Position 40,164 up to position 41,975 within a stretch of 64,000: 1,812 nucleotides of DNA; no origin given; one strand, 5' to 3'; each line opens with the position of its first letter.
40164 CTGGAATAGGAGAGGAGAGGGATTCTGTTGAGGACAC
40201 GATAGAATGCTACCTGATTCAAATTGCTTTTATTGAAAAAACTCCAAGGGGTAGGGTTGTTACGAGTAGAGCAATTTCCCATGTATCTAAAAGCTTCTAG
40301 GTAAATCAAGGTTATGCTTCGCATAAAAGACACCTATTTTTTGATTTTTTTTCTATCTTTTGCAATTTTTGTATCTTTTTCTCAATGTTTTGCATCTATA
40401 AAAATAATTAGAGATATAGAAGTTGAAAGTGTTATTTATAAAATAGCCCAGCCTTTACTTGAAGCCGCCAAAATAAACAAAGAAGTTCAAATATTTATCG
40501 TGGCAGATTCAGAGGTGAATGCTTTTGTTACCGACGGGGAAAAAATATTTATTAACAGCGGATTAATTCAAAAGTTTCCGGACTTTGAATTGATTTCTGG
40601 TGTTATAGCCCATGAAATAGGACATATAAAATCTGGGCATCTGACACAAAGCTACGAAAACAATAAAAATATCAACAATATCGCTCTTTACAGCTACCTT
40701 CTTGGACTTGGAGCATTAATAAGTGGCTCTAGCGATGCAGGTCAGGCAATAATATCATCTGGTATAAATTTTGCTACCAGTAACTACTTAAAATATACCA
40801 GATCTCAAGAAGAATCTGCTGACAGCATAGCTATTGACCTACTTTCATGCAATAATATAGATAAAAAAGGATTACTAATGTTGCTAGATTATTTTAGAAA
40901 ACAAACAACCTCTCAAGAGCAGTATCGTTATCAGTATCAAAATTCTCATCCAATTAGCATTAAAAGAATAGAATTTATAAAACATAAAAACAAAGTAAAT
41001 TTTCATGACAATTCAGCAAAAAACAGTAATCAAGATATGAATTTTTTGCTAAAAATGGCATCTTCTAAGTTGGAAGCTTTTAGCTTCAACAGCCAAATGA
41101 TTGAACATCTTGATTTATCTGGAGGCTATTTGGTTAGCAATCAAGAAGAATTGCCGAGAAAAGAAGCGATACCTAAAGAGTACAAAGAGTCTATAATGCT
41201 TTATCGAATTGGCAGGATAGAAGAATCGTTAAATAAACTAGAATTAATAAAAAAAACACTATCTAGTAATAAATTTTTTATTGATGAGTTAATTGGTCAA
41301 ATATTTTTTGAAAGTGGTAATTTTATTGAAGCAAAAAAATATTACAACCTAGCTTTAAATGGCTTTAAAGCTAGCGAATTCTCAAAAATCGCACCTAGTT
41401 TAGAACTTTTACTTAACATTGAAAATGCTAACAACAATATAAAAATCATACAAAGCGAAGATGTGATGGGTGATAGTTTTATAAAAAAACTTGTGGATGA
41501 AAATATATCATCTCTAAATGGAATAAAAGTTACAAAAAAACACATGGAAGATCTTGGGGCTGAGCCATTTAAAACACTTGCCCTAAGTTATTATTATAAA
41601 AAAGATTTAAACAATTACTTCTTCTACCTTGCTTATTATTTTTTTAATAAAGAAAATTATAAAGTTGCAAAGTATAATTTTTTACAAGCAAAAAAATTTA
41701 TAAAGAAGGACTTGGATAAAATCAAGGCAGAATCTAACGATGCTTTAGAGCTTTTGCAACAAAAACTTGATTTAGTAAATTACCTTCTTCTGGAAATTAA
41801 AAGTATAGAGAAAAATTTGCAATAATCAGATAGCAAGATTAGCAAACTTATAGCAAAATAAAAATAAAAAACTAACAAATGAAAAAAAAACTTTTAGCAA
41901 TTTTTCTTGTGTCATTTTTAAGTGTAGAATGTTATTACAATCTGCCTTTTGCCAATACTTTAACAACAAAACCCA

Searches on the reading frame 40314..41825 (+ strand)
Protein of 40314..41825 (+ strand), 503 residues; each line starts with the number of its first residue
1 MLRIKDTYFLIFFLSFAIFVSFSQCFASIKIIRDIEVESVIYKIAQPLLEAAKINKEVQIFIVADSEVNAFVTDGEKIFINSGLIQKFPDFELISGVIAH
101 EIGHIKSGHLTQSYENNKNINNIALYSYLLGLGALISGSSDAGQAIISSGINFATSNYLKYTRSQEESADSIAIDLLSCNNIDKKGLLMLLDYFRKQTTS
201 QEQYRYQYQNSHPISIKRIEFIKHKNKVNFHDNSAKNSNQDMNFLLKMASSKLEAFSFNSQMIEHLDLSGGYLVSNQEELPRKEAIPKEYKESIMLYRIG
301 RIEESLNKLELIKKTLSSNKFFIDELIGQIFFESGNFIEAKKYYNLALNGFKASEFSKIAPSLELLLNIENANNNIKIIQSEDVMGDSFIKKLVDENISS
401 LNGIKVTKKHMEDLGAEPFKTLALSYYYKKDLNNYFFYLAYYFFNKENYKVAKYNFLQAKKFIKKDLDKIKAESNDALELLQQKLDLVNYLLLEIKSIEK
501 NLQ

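Call 48: search_protein_families(library=ncbifam, proteins=[window:40314-41825:+], max_evalue=1e-20)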
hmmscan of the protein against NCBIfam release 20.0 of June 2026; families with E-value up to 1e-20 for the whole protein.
window:40314-41825:+ (503 aa): 1 family
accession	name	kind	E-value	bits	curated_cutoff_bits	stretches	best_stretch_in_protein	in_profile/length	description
NF052400.1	M48_BAM_BepA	equivalog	1.8e-23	83.1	570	1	26-325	58-346/483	beta-barrel assembly-enhancing protease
